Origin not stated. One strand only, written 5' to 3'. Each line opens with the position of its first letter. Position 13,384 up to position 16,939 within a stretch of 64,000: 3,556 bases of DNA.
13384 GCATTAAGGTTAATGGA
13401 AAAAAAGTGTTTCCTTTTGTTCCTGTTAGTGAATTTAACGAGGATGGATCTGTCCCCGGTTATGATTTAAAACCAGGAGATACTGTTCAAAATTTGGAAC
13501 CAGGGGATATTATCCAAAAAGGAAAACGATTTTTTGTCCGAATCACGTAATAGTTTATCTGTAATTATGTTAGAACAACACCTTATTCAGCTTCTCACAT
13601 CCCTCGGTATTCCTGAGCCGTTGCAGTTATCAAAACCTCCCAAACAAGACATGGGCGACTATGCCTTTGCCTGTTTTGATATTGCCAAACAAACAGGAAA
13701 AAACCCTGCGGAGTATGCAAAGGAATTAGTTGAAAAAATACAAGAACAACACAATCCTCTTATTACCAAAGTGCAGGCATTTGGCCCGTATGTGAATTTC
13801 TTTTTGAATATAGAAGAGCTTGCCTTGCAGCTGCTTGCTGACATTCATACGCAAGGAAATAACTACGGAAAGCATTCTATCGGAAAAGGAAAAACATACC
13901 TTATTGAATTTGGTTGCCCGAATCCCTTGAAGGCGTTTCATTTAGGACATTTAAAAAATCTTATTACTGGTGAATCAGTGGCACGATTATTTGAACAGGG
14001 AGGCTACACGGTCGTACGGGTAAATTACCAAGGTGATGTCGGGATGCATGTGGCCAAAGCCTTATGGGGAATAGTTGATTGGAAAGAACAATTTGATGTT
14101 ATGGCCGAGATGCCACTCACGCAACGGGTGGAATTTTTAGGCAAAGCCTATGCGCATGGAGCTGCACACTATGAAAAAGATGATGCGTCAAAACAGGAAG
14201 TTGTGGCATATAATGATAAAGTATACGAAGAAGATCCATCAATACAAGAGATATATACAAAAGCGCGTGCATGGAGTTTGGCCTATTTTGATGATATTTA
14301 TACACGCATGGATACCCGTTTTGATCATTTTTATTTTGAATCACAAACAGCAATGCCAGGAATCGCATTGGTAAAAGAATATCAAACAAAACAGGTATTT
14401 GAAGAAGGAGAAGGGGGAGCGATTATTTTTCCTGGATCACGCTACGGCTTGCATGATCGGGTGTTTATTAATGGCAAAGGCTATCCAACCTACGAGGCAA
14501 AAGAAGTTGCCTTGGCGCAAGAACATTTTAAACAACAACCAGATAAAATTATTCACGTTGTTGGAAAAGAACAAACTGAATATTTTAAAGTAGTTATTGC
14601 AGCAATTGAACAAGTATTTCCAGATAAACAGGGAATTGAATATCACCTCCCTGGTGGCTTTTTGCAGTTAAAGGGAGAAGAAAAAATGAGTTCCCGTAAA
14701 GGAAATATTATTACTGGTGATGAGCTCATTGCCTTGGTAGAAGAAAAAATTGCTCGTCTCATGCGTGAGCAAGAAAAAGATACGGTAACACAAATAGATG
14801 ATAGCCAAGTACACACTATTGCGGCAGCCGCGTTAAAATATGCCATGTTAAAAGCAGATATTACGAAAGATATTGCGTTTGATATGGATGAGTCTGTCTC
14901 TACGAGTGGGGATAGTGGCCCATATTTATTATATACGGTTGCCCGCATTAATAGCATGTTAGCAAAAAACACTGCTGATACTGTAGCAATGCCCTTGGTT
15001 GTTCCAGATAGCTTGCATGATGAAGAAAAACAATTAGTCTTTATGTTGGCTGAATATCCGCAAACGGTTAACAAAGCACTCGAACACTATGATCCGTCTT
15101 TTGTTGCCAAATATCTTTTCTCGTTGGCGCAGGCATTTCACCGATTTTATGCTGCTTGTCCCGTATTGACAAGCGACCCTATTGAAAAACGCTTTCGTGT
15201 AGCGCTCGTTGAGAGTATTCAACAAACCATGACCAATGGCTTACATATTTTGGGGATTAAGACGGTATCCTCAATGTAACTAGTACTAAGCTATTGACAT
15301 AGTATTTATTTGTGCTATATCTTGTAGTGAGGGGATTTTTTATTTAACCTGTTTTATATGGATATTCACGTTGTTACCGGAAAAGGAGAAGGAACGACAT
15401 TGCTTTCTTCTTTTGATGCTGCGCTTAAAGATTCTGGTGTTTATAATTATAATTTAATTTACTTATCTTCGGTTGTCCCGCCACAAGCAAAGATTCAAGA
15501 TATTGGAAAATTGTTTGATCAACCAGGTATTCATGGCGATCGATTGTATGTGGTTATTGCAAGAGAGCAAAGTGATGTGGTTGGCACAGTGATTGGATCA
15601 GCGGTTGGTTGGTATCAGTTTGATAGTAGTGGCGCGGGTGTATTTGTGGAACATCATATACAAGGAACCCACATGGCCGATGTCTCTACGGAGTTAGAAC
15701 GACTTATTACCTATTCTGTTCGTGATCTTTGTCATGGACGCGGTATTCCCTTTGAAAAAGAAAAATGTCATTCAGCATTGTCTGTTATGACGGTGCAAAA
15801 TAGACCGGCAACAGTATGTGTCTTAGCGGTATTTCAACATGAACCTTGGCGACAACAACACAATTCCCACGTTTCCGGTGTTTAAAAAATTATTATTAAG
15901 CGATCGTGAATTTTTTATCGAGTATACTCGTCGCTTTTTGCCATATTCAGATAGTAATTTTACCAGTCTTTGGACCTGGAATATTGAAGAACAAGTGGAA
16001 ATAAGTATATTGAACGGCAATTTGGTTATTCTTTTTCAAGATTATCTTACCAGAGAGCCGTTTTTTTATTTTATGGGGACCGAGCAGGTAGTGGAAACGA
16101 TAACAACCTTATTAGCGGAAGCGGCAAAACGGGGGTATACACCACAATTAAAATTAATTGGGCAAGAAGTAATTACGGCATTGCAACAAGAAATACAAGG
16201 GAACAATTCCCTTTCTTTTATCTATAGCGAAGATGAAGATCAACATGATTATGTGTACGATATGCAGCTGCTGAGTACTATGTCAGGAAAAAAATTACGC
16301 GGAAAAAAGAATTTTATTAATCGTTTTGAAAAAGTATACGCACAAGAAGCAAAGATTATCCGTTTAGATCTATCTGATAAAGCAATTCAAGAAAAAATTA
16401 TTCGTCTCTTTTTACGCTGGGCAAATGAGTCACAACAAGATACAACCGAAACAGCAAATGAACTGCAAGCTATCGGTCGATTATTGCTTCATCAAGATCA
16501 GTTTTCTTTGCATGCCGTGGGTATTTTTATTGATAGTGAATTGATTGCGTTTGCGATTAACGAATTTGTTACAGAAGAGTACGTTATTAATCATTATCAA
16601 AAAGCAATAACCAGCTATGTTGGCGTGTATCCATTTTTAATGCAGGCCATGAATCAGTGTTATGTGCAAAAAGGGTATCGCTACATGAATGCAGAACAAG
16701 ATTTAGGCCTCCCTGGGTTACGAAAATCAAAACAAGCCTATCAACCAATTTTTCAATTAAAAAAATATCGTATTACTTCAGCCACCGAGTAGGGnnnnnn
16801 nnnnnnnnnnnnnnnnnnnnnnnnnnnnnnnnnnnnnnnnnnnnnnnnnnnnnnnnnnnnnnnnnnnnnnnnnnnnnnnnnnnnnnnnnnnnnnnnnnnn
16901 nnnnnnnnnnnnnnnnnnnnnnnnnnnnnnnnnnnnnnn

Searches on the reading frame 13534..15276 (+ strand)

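Call 50: search_protein_families(library=pfam, proteins=[window:13534-15276:+], max_evalue=0.0001)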
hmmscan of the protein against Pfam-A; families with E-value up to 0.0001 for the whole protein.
window:13534-15276:+ (581 aa): 4 families
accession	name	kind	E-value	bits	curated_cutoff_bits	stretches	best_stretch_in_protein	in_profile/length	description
PF00750.26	tRNA-synt_1d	-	5.1e-36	124.8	23.3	1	104-450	5-348/349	tRNA synthetases class I (R), catalytic domain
PF05746.21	DALR_1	-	2.3e-31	108.7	22.3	1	465-581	1-117/117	DALR anticodon binding domain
PF03485.21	Arg_tRNA_synt_N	-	2e-14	54.4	21.5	1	15-91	5-85/85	Arginyl tRNA synthetase N terminal domain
PF01406.26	tRNA-synt_1e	-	4.5e-05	23.4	27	0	314-412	186-281/301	tRNA synthetases class I (C) catalytic domain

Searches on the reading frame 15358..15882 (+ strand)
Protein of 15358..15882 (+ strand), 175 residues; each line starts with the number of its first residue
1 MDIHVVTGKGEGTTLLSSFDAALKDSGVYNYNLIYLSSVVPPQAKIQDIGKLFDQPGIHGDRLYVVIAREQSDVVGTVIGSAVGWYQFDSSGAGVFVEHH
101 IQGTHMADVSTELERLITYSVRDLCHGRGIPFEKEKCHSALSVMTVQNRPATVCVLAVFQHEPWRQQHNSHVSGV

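Call 51: search_protein_families(library=pfam, proteins=[window:15358-15882:+], max_evalue=0.0001)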
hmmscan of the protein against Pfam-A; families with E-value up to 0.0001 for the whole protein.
window:15358-15882:+ (175 aa): 1 family
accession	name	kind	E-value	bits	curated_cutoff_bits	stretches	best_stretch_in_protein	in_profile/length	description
PF01862.21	PvlArgDC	-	6e-25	88.5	22.7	1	3-159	5-160/161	Pyruvoyl-dependent arginine decarboxylase (PvlArgDC)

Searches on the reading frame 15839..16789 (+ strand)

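Call 51: search_protein_families(library=pfam, proteins=[window:15839-16789:+], max_evalue=0.0001)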
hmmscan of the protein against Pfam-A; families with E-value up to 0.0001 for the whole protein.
window:15839-16789:+ (317 aa): 1 family
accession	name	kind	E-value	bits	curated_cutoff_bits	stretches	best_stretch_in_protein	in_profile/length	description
PF09924.15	LPG_synthase_C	-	3.3e-31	108.9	27.5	1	36-312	7-297/298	Phosphatidylglycerol lysyltransferase, C-terminal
